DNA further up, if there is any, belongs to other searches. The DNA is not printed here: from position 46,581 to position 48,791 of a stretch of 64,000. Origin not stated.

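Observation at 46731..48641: In-frame NadC-NadA fusion (QPRTase fused to quinolinate synthase) followed by nadB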

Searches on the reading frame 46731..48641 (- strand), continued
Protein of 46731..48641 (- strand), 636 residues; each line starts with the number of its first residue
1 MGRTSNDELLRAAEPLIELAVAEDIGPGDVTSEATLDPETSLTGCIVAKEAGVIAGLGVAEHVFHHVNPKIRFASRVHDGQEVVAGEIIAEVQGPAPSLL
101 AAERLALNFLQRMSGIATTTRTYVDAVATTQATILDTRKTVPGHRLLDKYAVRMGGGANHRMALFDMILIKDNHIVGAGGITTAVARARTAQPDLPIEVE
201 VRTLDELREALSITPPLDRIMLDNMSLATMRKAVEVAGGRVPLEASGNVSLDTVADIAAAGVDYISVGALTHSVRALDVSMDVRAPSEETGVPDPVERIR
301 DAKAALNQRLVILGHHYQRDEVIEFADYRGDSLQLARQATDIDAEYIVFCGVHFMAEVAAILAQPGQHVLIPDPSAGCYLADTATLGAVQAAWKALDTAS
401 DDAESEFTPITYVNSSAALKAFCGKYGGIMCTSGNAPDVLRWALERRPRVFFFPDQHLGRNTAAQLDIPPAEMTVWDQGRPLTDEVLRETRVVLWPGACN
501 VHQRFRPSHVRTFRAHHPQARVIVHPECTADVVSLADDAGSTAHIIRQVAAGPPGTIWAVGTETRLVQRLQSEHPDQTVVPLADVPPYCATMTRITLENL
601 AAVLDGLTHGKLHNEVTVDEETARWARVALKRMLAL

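Call 12: find_related_loci(query=window:46731-48641:-, collection=genome_contigs, flank=6000)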
Query window:46731-48641:- (636 aa) in genome_contigs; peptide patterns used: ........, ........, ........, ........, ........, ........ (x = any residue, [..] = any of these).
600 stretches matched a pattern (row limit reached: there are more); 599 encode a relative of the query (tblastn E <= 1e-3); the best 80 are kept; 80 distinct loci.
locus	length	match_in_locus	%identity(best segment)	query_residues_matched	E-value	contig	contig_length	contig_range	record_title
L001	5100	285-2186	68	7-636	0e+0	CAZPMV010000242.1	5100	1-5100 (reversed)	MAG TPA_asm: uncultured Anaerolineales bacterium isolate binchicken_co243_252 genome assembly, contig: NODE_16489_length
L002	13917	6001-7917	43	17-634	8e-164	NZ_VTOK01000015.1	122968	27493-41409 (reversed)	Alteribacillus sp. YIM 98480 Scaffold15, whole genome shotgun sequence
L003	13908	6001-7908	41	17-634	2e-162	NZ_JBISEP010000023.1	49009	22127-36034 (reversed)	Paraliobacillus sp. JSM ZJ581 NODE_23_length_49009_cov_186.773563, whole genome shotgun sequence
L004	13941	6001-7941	43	16-636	2e-156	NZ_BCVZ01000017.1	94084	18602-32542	Bacillus sonorensis NBRC 101234 = KCTC 13918 strain NBRC 101234, whole genome shotgun sequence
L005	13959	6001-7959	42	8-636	3e-154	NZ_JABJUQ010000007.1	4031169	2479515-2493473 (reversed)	Bacillus sp. WMMC1349 tig00000493, whole genome shotgun sequence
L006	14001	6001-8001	39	10-634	1e-148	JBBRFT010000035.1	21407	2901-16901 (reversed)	MAG: Spirochaetota bacterium isolate Co_metawrap_2586 Cmw_2586_k141_27080236_length_21407_cov_8.0000, whole genome shotg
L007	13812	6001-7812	39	12-636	1e-121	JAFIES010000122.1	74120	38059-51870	MAG: Balneolaceae bacterium isolate coassembly_bin.57 k141_34915, whole genome shotgun sequence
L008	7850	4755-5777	54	298-636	5e-114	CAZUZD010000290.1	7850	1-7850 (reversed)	MAG TPA_asm: uncultured Isosphaeraceae bacterium isolate SRP302895_co1_437 genome assembly, contig: NODE_19141_length_78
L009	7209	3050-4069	53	298-636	2e-112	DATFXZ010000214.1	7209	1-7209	MAG TPA_asm: Terriglobia bacterium isolate SMAG_U9530 k141_11118435, whole genome shotgun sequence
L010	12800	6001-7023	54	298-634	2e-111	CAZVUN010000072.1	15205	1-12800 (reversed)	MAG TPA_asm: uncultured Acidiferrobacteraceae bacterium isolate binchicken_co107_250 genome assembly, contig: NODE_9302_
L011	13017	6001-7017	55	299-636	2e-111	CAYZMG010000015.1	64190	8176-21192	MAG TPA_asm: uncultured Acidimicrobiales bacterium isolate binchicken_co266_12 genome assembly, contig: NODE_977_length_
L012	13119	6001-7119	49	262-636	1e-110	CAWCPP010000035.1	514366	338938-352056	MAG: uncultured Planctomycetaceae bacterium isolate MFD09495.bin.1.19 genome assembly, contig: contig_4489, whole genome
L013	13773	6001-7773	38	10-636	2e-123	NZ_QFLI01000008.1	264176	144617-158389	Marinifilum breve strain JC075 scaffold_7, whole genome shotgun sequence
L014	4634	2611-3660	51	278-636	2e-111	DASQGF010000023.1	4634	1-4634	MAG TPA_asm: Terriglobales bacterium isolate SMAG_U11799 k141_5915, whole genome shotgun sequence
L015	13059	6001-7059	54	293-635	7e-110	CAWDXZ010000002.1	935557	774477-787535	MAG: uncultured Acidimicrobiales bacterium isolate MFD05502.bin.1.196 genome assembly, contig: contig_14172, whole genom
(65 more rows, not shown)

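Call 25: find_encoding_contigs(protein=P0001, flank=5000, max_places=4)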
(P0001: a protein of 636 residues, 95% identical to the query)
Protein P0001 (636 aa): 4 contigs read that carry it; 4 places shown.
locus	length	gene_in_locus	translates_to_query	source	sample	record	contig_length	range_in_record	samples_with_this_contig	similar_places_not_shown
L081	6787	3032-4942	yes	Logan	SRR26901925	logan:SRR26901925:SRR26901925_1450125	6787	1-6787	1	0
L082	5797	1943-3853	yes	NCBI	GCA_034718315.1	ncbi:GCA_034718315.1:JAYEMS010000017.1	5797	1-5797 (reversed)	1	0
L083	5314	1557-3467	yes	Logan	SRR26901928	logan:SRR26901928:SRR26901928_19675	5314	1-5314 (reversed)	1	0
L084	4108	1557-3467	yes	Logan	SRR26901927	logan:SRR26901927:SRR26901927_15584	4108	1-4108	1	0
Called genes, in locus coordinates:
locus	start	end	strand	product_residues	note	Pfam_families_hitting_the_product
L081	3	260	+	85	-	?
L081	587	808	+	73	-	PF09851:SHOCT (weak)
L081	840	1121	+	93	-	PF09851:SHOCT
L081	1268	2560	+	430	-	PF07719:TPR_2 (faint), PF13529:Peptidase_C39_2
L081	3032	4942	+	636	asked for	PF02749:QRPTase_N, PF01729:QRPTase_C, PF02445:NadA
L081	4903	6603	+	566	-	PF00890:FAD_binding_2, PF01266:DAO, PF07992:Pyr_redox_2 (faint), PF02910:Succ_DH_flav_C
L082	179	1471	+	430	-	PF13529:Peptidase_C39_2, PF07719:TPR_2 (faint)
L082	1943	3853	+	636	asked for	PF02749:QRPTase_N, PF01729:QRPTase_C, PF02445:NadA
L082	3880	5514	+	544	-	PF00890:FAD_binding_2, PF01266:DAO, PF07992:Pyr_redox_2 (faint), PF02910:Succ_DH_flav_C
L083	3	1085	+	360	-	?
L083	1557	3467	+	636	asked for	PF02749:QRPTase_N, PF01729:QRPTase_C, PF02445:NadA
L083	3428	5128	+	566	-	PF00890:FAD_binding_2, PF01266:DAO, PF07992:Pyr_redox_2 (faint), PF02910:Succ_DH_flav_C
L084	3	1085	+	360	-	?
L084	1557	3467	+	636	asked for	PF02749:QRPTase_N, PF01729:QRPTase_C, PF02445:NadA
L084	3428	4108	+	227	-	?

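Call 26: find_encoding_contigs(protein=P0004, flank=5000, max_places=3)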
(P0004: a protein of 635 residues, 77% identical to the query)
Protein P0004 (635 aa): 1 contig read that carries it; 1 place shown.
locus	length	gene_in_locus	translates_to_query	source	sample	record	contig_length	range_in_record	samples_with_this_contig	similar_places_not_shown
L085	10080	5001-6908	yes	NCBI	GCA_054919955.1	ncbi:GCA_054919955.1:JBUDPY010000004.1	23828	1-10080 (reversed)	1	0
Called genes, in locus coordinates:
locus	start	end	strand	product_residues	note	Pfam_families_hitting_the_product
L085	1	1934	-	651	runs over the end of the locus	PF00069:Pkinase, PF03109:ABC1 (faint), PF07714:PK_Tyr_Ser-Thr, PF04234:CopC (faint), PF16158:N_BRCA1_IG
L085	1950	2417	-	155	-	PF13840:ACT_7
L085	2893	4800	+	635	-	PF00005:ABC_tran, PF00931:NB-ARC (faint), PF02367:TsaE (faint), PF02463:SMC_N (faint), PF12848:ABC_tran_Xtn, PF00005:ABC_tran, PF13191:AAA_16 (weak), PF16326:ABC_tran_CTD, +16 more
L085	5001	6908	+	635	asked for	PF02749:QRPTase_N, PF01729:QRPTase_C, PF02445:NadA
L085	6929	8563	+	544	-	PF00890:FAD_binding_2, PF01266:DAO, PF07992:Pyr_redox_2 (faint), PF02910:Succ_DH_flav_C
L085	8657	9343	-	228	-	PF01467:CTP_transf_like (weak)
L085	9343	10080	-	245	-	?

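Call 27: search_protein_representatives(protein=window:46731-48641:-)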
Query: 636 residues. Proteins with E-value up to 0.001 (for the whole library): 20726; up to 1e-10: 11968; up to 1e-30: 3845. The best 150 are listed.
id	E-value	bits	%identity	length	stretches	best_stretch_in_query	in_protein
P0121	2.0e-272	921.6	67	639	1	2-636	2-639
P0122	1.5e-194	664.5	52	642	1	9-636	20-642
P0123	1.5e-161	555.5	51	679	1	12-585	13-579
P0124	5.1e-156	537.2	47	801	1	8-634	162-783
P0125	1.3e-146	506.1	45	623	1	12-634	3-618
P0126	3.3e-142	491.6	47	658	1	17-634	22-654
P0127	2.5e-118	412.7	46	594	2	14-460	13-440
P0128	1.2e-102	360.9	51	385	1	298-635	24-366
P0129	3.4e-102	359.4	53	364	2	297-499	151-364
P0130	9.3e-99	348.1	52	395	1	282-636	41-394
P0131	1.6e-95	337.4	52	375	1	297-636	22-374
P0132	1.4e-94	334.3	48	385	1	289-634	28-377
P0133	7.6e-93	328.5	64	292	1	14-283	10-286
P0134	1.1e-92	328.0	61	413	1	3-285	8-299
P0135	4.4e-92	326.0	48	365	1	281-635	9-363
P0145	2.1e-85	304.0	48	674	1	294-635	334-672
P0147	1.1e-84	301.6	48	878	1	267-636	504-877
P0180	1.9e-75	271.1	53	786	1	5-289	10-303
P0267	1.1e-68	248.8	49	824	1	13-285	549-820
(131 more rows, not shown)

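Call 28: search_protein_families(library=pfam, proteins=[P0122, P0123, P0124, P0125, P0126, P0127, P0145, P0147, P0180, P0267], max_evalue=0.00001)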
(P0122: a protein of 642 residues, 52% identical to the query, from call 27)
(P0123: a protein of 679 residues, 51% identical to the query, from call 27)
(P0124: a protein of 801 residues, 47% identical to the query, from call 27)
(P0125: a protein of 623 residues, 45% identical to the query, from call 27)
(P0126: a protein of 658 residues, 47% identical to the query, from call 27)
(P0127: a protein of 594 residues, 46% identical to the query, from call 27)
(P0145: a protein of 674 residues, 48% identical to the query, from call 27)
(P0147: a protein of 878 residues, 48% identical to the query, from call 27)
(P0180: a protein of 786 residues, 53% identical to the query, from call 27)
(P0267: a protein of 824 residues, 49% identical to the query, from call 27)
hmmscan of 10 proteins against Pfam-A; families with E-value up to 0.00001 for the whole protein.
P0122 (642 aa): 3 families
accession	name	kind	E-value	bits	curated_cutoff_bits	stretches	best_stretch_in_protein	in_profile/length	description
PF02445.21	NadA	-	4.3e-89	299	27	1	305-641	2-295/295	Quinolinate synthetase A protein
PF01729.25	QRPTase_C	-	3.3e-51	173.8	23.1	1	126-292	1-169/169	Quinolinate phosphoribosyl transferase, C-terminal domain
PF02749.22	QRPTase_N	-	1e-20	74.2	27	1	48-124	10-82/82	Quinolinate phosphoribosyl transferase, N-terminal domain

P0123 (679 aa): 3 families
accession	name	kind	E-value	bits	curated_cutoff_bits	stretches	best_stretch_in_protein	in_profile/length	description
PF02445.21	NadA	-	2.2e-66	224.4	27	1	302-628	3-269/295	Quinolinate synthetase A protein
PF01729.25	QRPTase_C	-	6.8e-51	172.8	23.1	1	119-286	1-169/169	Quinolinate phosphoribosyl transferase, C-terminal domain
PF02749.22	QRPTase_N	-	2.4e-17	63.3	27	1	30-117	1-82/82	Quinolinate phosphoribosyl transferase, N-terminal domain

P0124 (801 aa): 4 families
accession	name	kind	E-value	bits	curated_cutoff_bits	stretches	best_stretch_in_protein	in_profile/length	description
PF02445.21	NadA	-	9.7e-85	284.7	27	1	451-784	2-295/295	Quinolinate synthetase A protein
PF01729.25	QRPTase_C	-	6.4e-50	169.6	23.1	1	270-436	1-169/169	Quinolinate phosphoribosyl transferase, C-terminal domain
PF02749.22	QRPTase_N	-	1.4e-18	67.3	27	1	183-268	1-82/82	Quinolinate phosphoribosyl transferase, N-terminal domain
PF01451.26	LMWPc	-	3.1e-13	50.6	23.2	1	13-134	1-137/144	Low molecular weight phosphotyrosine protein phosphatase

P0125 (623 aa): 3 families
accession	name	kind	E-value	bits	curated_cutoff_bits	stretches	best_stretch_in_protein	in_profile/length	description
PF02445.21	NadA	-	5.5e-85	285.5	27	1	280-618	1-294/295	Quinolinate synthetase A protein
PF01729.25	QRPTase_C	-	1.1e-62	211.2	23.1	1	108-273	1-169/169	Quinolinate phosphoribosyl transferase, C-terminal domain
PF02749.22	QRPTase_N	-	2.7e-20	72.8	27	1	21-106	1-82/82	Quinolinate phosphoribosyl transferase, N-terminal domain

P0126 (658 aa): 3 families
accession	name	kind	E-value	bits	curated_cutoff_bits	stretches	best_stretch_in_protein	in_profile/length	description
PF02445.21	NadA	-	1.4e-90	303.9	27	1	319-655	2-295/295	Quinolinate synthetase A protein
PF01729.25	QRPTase_C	-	5.3e-55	186.2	23.1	1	125-290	1-169/169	Quinolinate phosphoribosyl transferase, C-terminal domain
PF02749.22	QRPTase_N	-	1.3e-16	61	27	1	32-123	1-82/82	Quinolinate phosphoribosyl transferase, N-terminal domain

P0127 (594 aa): 3 families
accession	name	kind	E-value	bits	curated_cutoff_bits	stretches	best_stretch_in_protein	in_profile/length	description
PF02445.21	NadA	-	1.9e-104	349.4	27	1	291-593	2-295/295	Quinolinate synthetase A protein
PF01729.25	QRPTase_C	-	1.8e-59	200.7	23.1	1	115-279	1-168/169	Quinolinate phosphoribosyl transferase, C-terminal domain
PF02749.22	QRPTase_N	-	2.6e-24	85.7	27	1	28-113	1-82/82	Quinolinate phosphoribosyl transferase, N-terminal domain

P0145 (674 aa): 2 families
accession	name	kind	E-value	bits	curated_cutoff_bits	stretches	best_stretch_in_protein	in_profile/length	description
PF02445.21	NadA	-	1.7e-93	313.4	27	1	338-672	2-295/295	Quinolinate synthetase A protein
PF00902.23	TatC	-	1.5e-68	231.2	25.1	1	19-228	1-208/208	Sec-independent protein translocase protein (TatC)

P0147 (878 aa): 4 families
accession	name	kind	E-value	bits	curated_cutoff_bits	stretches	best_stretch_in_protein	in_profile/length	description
PF02445.21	NadA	-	1e-78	264.9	27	1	544-876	10-295/295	Quinolinate synthetase A protein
PF00890.30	FAD_binding_2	-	1.2e-75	255.7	20.4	1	2-369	4-414/414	FAD binding domain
PF02910.25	Succ_DH_flav_C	-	3.8e-11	43.5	20.8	1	449-485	56-92/130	Fumarate reductase flavoprotein C-term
PF07992.20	Pyr_redox_2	-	4.3e-07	30.1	26.1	0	332-359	255-278/291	Pyridine nucleotide-disulphide oxidoreductase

P0180 (786 aa): 3 families
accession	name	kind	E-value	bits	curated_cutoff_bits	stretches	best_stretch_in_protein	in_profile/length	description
PF01729.25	QRPTase_C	-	1e-53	182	23.1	1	130-296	1-169/169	Quinolinate phosphoribosyl transferase, C-terminal domain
PF02749.22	QRPTase_N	-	1.1e-15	58.1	27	1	32-128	1-82/82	Quinolinate phosphoribosyl transferase, N-terminal domain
PF00611.28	FCH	-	4.7e-07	30.5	27.8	1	341-417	1-76/78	Fes/CIP4, and EFC/F-BAR homology domain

P0267 (824 aa): 4 families
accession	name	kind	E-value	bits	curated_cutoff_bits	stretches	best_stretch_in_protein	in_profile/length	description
PF00890.30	FAD_binding_2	-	4.1e-84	283.6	20.4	1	5-379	1-414/414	FAD binding domain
PF01729.25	QRPTase_C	-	2.1e-58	197.2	23.1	1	652-816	1-168/169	Quinolinate phosphoribosyl transferase, C-terminal domain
PF02749.22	QRPTase_N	-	2.5e-21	76.1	27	1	565-650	1-82/82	Quinolinate phosphoribosyl transferase, N-terminal domain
PF02910.25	Succ_DH_flav_C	-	5.4e-15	55.9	20.8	1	434-524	2-102/130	Fumarate reductase flavoprotein C-term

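Call 29: list_cluster_members(proteins=[P0121, P0122, P0123, P0124, P0125, P0126, P0127, P0145, P0147, P0180])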
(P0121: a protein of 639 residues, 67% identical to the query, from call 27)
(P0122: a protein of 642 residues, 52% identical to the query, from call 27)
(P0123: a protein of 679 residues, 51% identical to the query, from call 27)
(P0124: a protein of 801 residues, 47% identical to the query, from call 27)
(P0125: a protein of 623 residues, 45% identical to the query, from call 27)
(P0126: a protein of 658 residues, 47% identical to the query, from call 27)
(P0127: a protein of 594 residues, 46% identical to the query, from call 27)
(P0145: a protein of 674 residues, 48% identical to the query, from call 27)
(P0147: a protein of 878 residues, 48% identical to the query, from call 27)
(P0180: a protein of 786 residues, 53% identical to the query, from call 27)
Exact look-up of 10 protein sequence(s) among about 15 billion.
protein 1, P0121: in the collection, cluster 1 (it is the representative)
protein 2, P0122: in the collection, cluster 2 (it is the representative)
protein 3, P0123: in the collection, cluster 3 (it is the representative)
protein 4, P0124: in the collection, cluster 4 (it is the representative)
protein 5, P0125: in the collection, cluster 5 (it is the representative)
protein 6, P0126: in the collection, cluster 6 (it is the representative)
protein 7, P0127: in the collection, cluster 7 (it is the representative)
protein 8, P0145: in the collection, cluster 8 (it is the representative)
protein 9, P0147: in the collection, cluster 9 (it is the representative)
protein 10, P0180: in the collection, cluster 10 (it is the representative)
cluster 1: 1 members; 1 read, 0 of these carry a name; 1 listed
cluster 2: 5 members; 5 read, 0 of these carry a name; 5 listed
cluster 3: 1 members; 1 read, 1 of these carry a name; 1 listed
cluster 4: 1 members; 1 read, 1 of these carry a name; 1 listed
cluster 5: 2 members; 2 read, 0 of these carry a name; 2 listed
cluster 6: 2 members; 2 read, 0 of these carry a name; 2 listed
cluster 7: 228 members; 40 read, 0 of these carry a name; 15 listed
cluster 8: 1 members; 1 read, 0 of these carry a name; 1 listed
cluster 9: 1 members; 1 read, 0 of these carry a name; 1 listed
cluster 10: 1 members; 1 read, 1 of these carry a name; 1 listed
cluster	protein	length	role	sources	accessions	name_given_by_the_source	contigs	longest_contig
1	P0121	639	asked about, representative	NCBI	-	-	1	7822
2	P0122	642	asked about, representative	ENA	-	-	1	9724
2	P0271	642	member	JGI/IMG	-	-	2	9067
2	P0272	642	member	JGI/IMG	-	-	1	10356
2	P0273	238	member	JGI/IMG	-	-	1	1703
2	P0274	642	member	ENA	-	-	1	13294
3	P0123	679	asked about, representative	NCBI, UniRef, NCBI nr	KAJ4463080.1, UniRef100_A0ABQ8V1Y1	putative Quinolinate synthase A [Paratrimastix pyriformis] | nicotinate-nucleotide diphosphorylase (carboxylating) n=1 Tax=Paratrimastix pyriformis ...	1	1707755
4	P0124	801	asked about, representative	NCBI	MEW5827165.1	MAG: quinolinate synthase NadA [Candidatus Bipolaricaulota bacterium]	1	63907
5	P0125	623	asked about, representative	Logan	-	-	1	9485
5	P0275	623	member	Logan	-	-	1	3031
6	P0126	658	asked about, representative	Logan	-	-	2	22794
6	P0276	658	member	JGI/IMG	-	-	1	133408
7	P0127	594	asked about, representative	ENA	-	-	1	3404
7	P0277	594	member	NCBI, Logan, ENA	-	-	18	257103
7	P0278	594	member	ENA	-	-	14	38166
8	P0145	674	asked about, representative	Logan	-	-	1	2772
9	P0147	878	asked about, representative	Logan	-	-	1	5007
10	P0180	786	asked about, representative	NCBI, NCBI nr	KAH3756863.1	carboxylating nicotinate-nucleotide diphosphorylase [Pelomyxa schiedti]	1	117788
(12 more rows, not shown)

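Call 35: find_related_loci(query=A1, collection=metagenome_contigs, flank=5000)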
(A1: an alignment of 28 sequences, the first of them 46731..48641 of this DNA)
Query A1 (636 aa) in metagenome_contigs; peptide patterns used: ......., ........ (x = any residue, [..] = any of these).
600 stretches matched a pattern (row limit reached: there are more); 599 encode a relative of the query (tblastn E <= 1e-3); the best 80 are kept; 80 distinct loci.
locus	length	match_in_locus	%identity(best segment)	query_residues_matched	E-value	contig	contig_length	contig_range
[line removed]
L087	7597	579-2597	47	16-636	2e-177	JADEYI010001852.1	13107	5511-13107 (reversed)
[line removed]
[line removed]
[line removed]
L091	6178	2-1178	59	250-636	3e-128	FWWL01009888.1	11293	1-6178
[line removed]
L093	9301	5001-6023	53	297-636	4e-114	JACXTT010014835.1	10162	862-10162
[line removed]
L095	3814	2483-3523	52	294-636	7e-114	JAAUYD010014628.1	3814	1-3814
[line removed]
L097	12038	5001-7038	51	16-636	4e-111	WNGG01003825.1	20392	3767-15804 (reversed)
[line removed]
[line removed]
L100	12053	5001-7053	51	16-636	7e-109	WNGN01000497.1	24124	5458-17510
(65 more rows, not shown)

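Call 46: find_encoding_contigs(protein=P0090, flank=6000, max_places=1)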
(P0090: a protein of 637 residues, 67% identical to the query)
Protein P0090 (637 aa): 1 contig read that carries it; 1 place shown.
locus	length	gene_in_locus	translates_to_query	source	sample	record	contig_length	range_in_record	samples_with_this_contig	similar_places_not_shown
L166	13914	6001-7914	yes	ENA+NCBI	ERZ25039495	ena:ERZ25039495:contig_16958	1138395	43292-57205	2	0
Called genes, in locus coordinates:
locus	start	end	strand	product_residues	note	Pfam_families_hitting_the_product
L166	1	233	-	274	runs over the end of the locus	PF13489:Methyltransf_23, PF08241:Methyltransf_11, PF08242:Methyltransf_12, PF13649:Methyltransf_25, PF13847:Methyltransf_31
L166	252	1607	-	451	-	-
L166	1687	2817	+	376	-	PF00575:S1, PF13509:S1_2 (faint), PF23459:S1_RRP5 (faint), PF00575:S1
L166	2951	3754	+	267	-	PF01875:Memo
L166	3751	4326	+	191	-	PF01871:AMMECR1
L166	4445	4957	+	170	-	PF09685:MamF_MmsF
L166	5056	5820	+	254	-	PF03808:Glyco_tran_WecG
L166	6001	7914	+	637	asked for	PF02749:QRPTase_N, PF01729:QRPTase_C, PF02445:NadA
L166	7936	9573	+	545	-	PF00890:FAD_binding_2, PF01266:DAO, PF07992:Pyr_redox_2 (faint), PF02910:Succ_DH_flav_C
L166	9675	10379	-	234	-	PF01467:CTP_transf_like (weak)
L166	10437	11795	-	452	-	PF00206:Lyase_1, PF10397:ADSL_C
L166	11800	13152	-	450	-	PF00709:Adenylsucc_synt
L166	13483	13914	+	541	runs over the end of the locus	PF17128:DUF5107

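Call 47: find_encoding_contigs(protein=P0082, flank=6000, max_places=1)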
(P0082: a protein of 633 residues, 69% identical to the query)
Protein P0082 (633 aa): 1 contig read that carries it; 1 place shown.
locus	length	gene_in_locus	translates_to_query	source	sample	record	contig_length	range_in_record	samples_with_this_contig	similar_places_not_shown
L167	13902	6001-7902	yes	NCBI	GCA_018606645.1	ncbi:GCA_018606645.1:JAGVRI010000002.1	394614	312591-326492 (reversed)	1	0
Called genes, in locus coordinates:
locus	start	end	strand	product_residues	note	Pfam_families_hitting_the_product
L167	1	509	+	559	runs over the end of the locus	PF01642:MM_CoA_mutase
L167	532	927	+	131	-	PF02310:B12-binding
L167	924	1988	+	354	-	PF03308:MeaB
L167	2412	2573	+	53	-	-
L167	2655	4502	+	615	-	PF05621:TniB (faint), PF00005:ABC_tran, PF02463:SMC_N (weak), PF13555:AAA_29 (faint), PF05729:NACHT (faint), PF07728:AAA_5 (faint), PF13175:AAA_15 (faint), PF00005:ABC_tran, +7 more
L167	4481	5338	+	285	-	PF02361:CbiQ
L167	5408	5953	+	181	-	PF12822:ECF_trnsprt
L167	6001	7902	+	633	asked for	PF02749:QRPTase_N, PF01729:QRPTase_C, PF02445:NadA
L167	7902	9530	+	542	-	PF00890:FAD_binding_2, PF01266:DAO, PF07992:Pyr_redox_2 (faint), PF02910:Succ_DH_flav_C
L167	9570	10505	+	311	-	PF01553:Acyltransferase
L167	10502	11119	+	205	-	PF06445:GyrI-like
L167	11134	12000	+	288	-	PF14512:TM1586_NiRdase, PF00881:Nitroreductase (weak)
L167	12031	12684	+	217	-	PF01712:dNK, PF13238:AAA_18 (faint)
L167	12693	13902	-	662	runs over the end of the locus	PF02518:HATPase_c, PF00204:DNA_gyraseB, PF01751:Toprim, PF00986:DNA_gyraseB_C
